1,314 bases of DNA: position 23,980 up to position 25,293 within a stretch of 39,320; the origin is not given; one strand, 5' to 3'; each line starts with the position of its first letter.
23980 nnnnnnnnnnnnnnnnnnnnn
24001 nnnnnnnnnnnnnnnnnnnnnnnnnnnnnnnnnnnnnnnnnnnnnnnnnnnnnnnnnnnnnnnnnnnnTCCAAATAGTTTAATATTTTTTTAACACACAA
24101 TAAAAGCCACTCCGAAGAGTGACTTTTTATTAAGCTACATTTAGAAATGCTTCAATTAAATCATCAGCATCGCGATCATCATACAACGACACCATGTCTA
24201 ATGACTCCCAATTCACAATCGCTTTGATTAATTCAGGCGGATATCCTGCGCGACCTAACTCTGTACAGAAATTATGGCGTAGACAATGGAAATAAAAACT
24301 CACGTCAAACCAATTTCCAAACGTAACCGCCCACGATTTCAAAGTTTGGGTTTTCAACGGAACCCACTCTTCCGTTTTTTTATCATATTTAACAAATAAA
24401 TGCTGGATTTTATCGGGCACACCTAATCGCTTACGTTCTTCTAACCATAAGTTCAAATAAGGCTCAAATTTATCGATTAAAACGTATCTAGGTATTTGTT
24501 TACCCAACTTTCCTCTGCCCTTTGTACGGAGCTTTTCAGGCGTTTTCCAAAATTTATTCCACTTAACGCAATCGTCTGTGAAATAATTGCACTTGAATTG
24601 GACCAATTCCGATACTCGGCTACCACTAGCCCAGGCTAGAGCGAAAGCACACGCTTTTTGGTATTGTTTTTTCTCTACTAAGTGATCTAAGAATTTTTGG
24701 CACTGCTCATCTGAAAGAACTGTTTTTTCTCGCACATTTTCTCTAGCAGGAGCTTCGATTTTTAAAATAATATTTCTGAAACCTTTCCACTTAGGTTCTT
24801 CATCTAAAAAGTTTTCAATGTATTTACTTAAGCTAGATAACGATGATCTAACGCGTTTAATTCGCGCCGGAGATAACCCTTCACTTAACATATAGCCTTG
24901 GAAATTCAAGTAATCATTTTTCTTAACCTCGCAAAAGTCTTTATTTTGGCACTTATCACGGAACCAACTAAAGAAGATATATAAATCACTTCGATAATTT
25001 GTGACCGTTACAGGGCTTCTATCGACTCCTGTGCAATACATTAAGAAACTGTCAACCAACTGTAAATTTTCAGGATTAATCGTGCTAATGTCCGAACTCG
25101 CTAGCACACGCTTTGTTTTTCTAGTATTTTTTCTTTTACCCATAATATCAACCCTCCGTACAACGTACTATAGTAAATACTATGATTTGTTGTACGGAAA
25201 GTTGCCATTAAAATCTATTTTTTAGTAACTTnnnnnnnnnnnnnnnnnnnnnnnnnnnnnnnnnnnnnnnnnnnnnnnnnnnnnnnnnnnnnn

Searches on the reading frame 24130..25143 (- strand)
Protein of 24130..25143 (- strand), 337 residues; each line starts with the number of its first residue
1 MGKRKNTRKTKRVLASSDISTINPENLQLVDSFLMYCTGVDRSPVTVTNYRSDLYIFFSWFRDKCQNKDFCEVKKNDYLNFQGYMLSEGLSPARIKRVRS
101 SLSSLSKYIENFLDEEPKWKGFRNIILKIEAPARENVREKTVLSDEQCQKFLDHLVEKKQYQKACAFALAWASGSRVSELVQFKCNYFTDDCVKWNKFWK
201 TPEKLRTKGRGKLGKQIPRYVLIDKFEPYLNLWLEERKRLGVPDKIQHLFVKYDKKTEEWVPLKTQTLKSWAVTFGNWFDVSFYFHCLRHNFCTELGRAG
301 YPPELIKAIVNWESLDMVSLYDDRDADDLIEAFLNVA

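Call 13: search_protein_families(library=phrogs, proteins=[window:24130-25143:-], max_evalue=0.001)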
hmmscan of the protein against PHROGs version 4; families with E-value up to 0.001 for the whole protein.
window:24130-25143:- (337 aa): 3 families
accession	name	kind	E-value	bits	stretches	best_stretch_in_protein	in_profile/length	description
phrog_1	-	integration and excision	4.4e-31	109.8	1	27-332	167-443/611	integrase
phrog_216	-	integration and excision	1.4e-15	58.2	1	100-333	20-233/301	integrase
phrog_36816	-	unknown function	2.2e-11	45.1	1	23-188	15-176/182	-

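Call 38: find_homologous_proteins(query=window:24130-25143:-, max_evalue=1e-10)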
Query window:24130-25143:- (337 aa): 294 proteins with E <= 1e-10 among 1714 candidates; the best 120 are listed.
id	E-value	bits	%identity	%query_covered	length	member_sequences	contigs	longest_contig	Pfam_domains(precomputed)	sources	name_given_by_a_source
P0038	4.8e-230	781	99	100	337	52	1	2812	PF00589.28,PF02899.24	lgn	-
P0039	1.1e-193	661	83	100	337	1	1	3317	PF00589.28,PF02899.24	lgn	-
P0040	4.2e-153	528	67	99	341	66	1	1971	PF13495.13,PF00589.28,PF02899.24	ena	-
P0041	3.5e-147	508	65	98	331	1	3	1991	PF13495.13,PF00589.28,PF02899.24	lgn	-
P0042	1.9e-137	476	63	99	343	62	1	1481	PF13495.13,PF00589.28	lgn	-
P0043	2.1e-134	466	63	99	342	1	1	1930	PF13495.13,PF00589.28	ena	-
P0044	4.9e-133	462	61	99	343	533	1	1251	PF13495.13,PF00589.28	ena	-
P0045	2.4e-132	459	60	99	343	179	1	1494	PF13495.13,PF00589.28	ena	-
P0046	2.0e-110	387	53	98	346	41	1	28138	PF00589.28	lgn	-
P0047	3.9e-110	386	52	99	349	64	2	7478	PF00589.28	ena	-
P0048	3.9e-109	383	52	98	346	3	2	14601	PF00589.28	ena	-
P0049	5.3e-109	383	52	96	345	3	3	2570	PF13495.13,PF00589.28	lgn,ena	-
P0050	5.7e-109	383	52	97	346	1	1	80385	PF13495.13,PF00589.28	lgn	-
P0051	9.5e-109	382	53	96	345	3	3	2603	PF13495.13,PF00589.28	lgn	-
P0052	1.2e-108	381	53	98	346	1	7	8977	PF00589.28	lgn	-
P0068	7.9e-105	369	51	98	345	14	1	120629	PF13495.13,PF00589.28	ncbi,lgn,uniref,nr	ncbi:site-specific integrase [Clostridium sp. 1001283B150210_160208_E6]|uniref:tyrosine-type recombi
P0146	1.4e-87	312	47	94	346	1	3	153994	PF13495.13,PF00589.28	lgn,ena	-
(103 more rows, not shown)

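Call 39: find_encoding_contigs(protein=P0068, flank=10000, max_places=3)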
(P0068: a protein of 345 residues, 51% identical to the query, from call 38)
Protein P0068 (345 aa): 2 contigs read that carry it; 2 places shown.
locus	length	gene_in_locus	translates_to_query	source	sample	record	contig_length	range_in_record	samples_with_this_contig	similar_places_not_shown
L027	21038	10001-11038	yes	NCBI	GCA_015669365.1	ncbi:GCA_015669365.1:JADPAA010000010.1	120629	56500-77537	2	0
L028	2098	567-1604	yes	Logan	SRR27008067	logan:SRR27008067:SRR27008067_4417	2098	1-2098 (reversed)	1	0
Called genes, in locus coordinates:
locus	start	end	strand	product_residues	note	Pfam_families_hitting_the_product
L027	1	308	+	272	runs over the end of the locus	PF09669:Phage_pRha, PF03374:ANT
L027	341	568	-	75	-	-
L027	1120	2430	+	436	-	PF01385:OrfB_IS605, PF07282:Cas12f1-like_TNB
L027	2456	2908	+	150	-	-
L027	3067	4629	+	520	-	PF27067:YomF_N, PF21939:Gp10_C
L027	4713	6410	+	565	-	PF00657:Lipase_GDSL, PF13472:Lipase_GDSL_2 (weak)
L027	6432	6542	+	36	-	-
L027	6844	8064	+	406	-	PF01520:Amidase_3, PF01471:PG_binding_1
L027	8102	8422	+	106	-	-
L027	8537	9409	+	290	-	PF11133:Phage_head_fibr (faint)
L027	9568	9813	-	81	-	-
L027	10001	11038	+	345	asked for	PF13495:Phage_int_SAM_4, PF00589:Phage_integrase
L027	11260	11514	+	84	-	-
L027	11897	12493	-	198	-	PF00265:TK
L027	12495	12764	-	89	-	PF04193:PQ-loop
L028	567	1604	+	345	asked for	PF13495:Phage_int_SAM_4, PF00589:Phage_integrase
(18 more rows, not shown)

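Call 40: find_encoding_contigs(protein=P0146, flank=10000, max_places=2)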
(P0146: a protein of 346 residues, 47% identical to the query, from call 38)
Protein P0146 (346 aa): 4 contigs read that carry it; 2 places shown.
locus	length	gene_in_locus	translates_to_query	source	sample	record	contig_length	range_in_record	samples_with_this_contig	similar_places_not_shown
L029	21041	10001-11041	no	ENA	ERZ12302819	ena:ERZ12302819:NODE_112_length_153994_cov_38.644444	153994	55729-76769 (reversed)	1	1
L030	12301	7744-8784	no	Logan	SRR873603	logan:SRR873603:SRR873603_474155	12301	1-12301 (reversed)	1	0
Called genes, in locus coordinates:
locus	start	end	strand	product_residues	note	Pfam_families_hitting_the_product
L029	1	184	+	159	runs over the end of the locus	-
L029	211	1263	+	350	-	PF27364:YonB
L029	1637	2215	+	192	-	-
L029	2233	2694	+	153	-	-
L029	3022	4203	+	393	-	-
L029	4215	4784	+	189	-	PF27256:YomW (weak)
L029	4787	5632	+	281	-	-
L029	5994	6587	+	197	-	-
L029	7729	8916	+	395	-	PF14311:DUF4379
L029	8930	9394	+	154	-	-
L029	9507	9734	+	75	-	-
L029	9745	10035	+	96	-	-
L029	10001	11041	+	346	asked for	PF13495:Phage_int_SAM_4 (weak), PF00589:Phage_integrase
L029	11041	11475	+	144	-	-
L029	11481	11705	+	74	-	-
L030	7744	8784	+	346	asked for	PF13495:Phage_int_SAM_4 (weak), PF00589:Phage_integrase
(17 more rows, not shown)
